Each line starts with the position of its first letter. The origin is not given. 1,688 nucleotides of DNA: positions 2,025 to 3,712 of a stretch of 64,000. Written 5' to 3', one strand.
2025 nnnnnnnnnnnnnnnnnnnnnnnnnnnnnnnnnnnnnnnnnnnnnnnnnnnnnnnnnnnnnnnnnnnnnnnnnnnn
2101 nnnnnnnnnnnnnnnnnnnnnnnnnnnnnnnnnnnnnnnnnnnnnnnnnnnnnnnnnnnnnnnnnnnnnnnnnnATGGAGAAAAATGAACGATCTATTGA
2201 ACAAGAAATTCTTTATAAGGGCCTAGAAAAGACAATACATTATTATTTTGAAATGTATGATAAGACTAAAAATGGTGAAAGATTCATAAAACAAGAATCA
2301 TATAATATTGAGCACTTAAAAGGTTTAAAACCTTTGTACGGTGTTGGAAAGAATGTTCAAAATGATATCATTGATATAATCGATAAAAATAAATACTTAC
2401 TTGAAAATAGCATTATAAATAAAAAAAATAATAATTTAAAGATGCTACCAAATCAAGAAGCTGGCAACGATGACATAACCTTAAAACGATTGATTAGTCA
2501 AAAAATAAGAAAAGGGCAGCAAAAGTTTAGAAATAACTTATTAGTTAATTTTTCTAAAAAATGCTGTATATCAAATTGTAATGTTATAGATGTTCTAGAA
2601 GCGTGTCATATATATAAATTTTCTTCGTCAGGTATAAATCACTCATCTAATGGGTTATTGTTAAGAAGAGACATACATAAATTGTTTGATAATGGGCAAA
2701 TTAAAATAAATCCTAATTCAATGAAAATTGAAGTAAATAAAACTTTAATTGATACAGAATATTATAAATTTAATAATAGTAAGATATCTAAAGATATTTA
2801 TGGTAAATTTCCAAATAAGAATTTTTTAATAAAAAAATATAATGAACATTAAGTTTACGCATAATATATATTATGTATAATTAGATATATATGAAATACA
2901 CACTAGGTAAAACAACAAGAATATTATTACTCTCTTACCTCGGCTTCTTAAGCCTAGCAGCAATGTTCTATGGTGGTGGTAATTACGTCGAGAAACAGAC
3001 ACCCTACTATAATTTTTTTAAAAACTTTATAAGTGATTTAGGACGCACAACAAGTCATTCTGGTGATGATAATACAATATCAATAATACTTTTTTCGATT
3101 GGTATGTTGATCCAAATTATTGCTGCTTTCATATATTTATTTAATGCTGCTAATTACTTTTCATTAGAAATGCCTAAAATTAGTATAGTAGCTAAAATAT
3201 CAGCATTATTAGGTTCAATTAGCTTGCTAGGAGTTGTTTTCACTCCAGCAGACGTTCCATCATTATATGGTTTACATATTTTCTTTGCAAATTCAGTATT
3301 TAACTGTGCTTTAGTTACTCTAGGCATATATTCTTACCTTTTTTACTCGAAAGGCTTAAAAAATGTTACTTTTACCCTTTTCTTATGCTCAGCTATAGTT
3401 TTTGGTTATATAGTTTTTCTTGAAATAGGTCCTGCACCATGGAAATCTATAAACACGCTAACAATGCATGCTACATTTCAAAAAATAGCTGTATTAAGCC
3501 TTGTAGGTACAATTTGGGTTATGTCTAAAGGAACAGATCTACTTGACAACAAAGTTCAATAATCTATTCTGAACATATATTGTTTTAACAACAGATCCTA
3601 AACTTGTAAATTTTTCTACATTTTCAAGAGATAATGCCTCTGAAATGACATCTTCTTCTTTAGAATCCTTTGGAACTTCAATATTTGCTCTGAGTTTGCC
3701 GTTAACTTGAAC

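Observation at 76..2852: Four-gene cytosine-methyltransferase cassette carrying two genes with no assignable role: best candidate for an undescribed defence module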

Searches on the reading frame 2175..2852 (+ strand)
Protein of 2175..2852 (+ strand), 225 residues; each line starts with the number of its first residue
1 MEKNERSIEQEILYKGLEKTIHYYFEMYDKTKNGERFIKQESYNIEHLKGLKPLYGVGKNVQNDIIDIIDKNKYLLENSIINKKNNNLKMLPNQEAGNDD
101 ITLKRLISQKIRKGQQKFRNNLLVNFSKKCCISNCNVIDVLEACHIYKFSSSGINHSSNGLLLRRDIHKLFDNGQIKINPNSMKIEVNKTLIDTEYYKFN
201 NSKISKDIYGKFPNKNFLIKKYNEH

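Call 3: search_protein_families(library=pfam, proteins=[window:2175-2852:+], max_evalue=1)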
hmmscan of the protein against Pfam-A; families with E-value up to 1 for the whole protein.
window:2175-2852:+ (225 aa): 2 families
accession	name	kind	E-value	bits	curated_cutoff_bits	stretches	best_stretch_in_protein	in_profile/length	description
PF13391.12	HNH_2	-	1.9e-12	47.3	21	1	130-179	1-66/66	HNH endonuclease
PF06683.16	DUF1184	-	0.0092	16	25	1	12-98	74-159/203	Protein of unknown function (DUF1184)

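Call 4: search_protein_families(library=padloc, proteins=[window:2175-2852:+], max_evalue=1)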
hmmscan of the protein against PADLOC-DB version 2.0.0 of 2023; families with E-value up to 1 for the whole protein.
window:2175-2852:+ (225 aa): 2 families
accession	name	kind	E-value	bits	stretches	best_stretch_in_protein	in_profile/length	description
PDLC04132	HNH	-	3.8e-14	50.5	1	83-194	126-234/286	-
PDLC03546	HNH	-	4.7e-10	36.9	1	104-191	148-237/282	Type II restriction enzyme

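Call 5: search_protein_families(library=ncbifam, proteins=[window:2175-2852:+], max_evalue=1)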
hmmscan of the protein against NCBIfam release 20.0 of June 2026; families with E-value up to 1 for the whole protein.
window:2175-2852:+ (225 aa): 2 families
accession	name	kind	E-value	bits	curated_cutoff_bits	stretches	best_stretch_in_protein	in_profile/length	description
NF045808.1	PT-DNA_restrict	exception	9.4e-09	34.8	180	1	107-194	154-245/284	phosphorothioated DNA-binding restriction endonuclease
TIGR01968.1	minD_bact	equivalog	0.06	12.7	212.9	1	48-118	42-112/261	septum site-determining protein MinD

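Call 62: search_protein_families(library=pfam, proteins=[L102:10085-10915:+, L102:4213-4758:+, L102:4976-5164:+], max_evalue=0.05)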
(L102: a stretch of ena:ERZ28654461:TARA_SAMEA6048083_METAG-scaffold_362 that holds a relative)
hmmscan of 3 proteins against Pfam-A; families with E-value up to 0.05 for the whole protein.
L102:10085-10915:+ (276 aa): 1 family
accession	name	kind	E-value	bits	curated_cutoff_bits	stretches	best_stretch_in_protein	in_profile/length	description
PF01541.30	GIY-YIG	-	0.00098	19.8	22.6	1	184-211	3-30/78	GIY-YIG catalytic domain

L102:4213-4758:+ (181 aa): 0 families

L102:4976-5164:+ (62 aa): 0 families

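Call 63: search_protein_families(library=padloc, proteins=[L102:10085-10915:+, L102:5165-7177:+, L102:7170-8012:+, L102:8012-8839:+], max_evalue=0.01)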
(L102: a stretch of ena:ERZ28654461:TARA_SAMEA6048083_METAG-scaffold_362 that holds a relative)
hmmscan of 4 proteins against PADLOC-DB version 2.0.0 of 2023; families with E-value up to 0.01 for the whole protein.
L102:10085-10915:+ (276 aa): 1 family
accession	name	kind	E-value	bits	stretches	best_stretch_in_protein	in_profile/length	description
PDLC04925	PDC-S14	-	0.0021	15.1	1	185-227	65-108/301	-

L102:5165-7177:+ (670 aa): 1 family
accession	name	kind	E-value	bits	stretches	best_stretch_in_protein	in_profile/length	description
PDLC04582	PDC-M33A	-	2.6e-58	196.2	1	28-517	27-459/627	-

L102:7170-8012:+ (280 aa): 1 family
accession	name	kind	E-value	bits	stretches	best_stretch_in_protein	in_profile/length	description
PDLC04583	PDC-M33B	-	1.2e-27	95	1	3-262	7-268/289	-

L102:8012-8839:+ (275 aa): 4 families
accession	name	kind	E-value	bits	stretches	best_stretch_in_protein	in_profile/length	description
PDLC04586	PDC-M33C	-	3.4e-17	60.8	1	53-239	52-206/247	-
PDLC04587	PDC-M33C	-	5.7e-10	37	1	65-238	61-212/312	-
PDLC04584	PDC-M33C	-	2.9e-09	34.8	1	54-168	55-167/250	-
PDLC04585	PDC-M33C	-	9.5e-07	26.7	1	56-179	55-164/346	-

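Call 75: search_solved_structures(query=window:2175-2852:+, max_evalue=1, show_alignments=2)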
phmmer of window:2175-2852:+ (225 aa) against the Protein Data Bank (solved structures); distinct sequences matched with E-value up to 1: 3.
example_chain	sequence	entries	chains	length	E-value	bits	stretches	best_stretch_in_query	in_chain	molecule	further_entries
6yex_A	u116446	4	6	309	0.0051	19.8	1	97-194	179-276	HNH endonuclease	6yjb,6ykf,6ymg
2oxh_Z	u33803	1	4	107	0.29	14.1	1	91-140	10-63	SoxZ protein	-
2ox5_Z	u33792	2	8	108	0.3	14.1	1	91-140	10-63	SoxZ protein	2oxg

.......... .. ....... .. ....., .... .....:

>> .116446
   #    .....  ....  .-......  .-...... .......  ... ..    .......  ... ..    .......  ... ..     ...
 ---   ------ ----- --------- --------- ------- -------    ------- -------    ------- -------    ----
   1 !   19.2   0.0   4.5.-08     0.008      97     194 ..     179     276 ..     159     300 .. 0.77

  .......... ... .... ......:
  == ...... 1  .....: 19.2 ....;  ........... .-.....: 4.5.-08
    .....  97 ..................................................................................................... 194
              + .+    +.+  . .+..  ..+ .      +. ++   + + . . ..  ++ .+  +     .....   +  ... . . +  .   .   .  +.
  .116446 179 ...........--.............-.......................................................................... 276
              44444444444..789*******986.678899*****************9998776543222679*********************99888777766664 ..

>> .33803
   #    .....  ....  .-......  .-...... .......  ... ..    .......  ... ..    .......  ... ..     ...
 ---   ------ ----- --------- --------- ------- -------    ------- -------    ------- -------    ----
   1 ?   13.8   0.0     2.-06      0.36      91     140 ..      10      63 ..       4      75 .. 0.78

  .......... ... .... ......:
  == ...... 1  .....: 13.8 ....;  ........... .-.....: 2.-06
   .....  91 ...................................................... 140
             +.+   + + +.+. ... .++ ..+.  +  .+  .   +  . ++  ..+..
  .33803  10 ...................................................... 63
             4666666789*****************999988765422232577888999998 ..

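Call 93: find_related_loci(query=window:2175-2852:+, collection=metagenome_contigs, flank=6000)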
Query window:2175-2852:+ (225 aa) in metagenome_contigs; peptide patterns used: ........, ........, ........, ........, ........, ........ (x = any residue, [..] = any of these).
329 stretches matched a pattern; 55 encode a relative of the query (tblastn E <= 1e-3); 55 distinct loci.
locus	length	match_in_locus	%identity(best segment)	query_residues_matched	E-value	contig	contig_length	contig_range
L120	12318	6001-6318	43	100-205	5e-25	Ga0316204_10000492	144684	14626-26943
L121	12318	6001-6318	43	100-205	5e-25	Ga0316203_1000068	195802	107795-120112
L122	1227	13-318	44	111-218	1e-22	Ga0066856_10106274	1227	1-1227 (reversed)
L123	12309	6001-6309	43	107-205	2e-21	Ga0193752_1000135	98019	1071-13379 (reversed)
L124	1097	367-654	43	110-201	5e-21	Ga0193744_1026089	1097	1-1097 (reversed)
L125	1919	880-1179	44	104-204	2e-19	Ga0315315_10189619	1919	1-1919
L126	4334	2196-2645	33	24-188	5e-19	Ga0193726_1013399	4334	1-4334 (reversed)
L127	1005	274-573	43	104-204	2e-19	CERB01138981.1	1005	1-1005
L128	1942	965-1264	42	104-204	5e-19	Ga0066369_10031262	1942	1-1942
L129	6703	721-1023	42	104-205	1e-18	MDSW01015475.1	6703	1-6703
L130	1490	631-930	42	104-204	9e-19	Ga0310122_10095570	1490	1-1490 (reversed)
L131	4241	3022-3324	42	104-205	1e-18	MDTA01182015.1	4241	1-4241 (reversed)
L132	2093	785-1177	36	77-214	1e-18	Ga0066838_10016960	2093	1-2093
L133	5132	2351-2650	44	104-204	1e-18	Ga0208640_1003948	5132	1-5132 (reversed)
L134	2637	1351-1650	44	104-204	1e-18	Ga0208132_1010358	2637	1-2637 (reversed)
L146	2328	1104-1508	34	57-196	1e-17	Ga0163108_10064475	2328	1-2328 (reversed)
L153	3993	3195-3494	40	104-204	4e-17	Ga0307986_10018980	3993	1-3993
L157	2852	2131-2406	42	112-204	1e-16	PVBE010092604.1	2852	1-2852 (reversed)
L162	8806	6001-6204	44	112-179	3e-15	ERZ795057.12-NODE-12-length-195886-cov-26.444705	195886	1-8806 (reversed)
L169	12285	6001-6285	33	112-211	1e-14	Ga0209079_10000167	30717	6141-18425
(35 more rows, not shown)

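Call 96: search_protein_families(library=pfam, proteins=[L133:1568-2728:+, L146:711-1610:+, L123:5440-6387:+, L120:5695-6402:+, L169:5452-6369:+, L162:5437-6369:+, L128:191-1342:+, L126:1851-2789:+, L153:2373-3572:+], max_evalue=0.01)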
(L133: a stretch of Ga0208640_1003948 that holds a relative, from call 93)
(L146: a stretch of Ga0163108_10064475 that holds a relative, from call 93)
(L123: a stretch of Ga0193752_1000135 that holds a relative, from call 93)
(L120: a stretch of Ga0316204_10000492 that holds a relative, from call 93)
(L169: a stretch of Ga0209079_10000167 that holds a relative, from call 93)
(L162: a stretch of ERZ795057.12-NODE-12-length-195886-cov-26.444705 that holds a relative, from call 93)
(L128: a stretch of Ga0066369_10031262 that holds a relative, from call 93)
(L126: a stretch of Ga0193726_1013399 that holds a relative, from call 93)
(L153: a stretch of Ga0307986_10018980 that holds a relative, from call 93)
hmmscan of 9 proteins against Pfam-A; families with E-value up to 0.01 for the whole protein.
L133:1568-2728:+ (386 aa): 1 family
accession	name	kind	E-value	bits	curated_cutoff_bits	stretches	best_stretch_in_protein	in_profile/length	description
PF13391.12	HNH_2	-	5.8e-13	48.9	21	1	288-337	1-66/66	HNH endonuclease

L146:711-1610:+ (299 aa): 1 family
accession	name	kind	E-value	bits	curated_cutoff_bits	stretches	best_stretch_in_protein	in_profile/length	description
PF13391.12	HNH_2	-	5.1e-14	52.3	21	1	201-250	1-66/66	HNH endonuclease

L123:5440-6387:+ (315 aa): 1 family
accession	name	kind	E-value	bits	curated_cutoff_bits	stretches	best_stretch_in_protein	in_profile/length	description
PF13391.12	HNH_2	-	2.4e-13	50.2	21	1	211-259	1-65/66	HNH endonuclease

L120:5695-6402:+ (235 aa): 1 family
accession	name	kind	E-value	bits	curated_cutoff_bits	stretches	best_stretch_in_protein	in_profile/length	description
PF13391.12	HNH_2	-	3e-14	53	21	1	133-182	1-66/66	HNH endonuclease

L169:5452-6369:+ (305 aa): 1 family
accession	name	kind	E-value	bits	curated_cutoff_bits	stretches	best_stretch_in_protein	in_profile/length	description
PF13391.12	HNH_2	-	7.4e-11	42.2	21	1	202-250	1-65/66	HNH endonuclease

L162:5437-6369:+ (310 aa): 1 family
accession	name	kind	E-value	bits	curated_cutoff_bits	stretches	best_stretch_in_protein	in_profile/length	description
PF13391.12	HNH_2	-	8.2e-14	51.7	21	1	207-255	1-65/66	HNH endonuclease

L128:191-1342:+ (383 aa): 1 family
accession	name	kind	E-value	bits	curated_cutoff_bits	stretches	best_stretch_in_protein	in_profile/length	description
PF13391.12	HNH_2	-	4.8e-13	49.2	21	1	285-334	1-66/66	HNH endonuclease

L126:1851-2789:+ (312 aa): 1 family
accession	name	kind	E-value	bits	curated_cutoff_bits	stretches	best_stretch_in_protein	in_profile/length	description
PF13391.12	HNH_2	-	3.1e-11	43.4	21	1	208-256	1-65/66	HNH endonuclease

L153:2373-3572:+ (399 aa): 1 family
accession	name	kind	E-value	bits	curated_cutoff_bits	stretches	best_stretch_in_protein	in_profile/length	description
PF13391.12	HNH_2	-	1.6e-13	50.7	21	1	301-350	1-66/66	HNH endonuclease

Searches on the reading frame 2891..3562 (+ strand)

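Call 3: search_protein_families(library=pfam, proteins=[window:2891-3562:+], max_evalue=1)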
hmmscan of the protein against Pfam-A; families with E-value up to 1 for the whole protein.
window:2891-3562:+ (223 aa): 2 families
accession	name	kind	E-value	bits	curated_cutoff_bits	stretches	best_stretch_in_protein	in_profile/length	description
PF20498.3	DUF6728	-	0.036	14.7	27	1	61-81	34-54/55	Family of unknown function (DUF6728)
PF14018.11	DUF4234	-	0.74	10.4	25.3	0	140-154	10-24/70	Domain of unknown function (DUF4234)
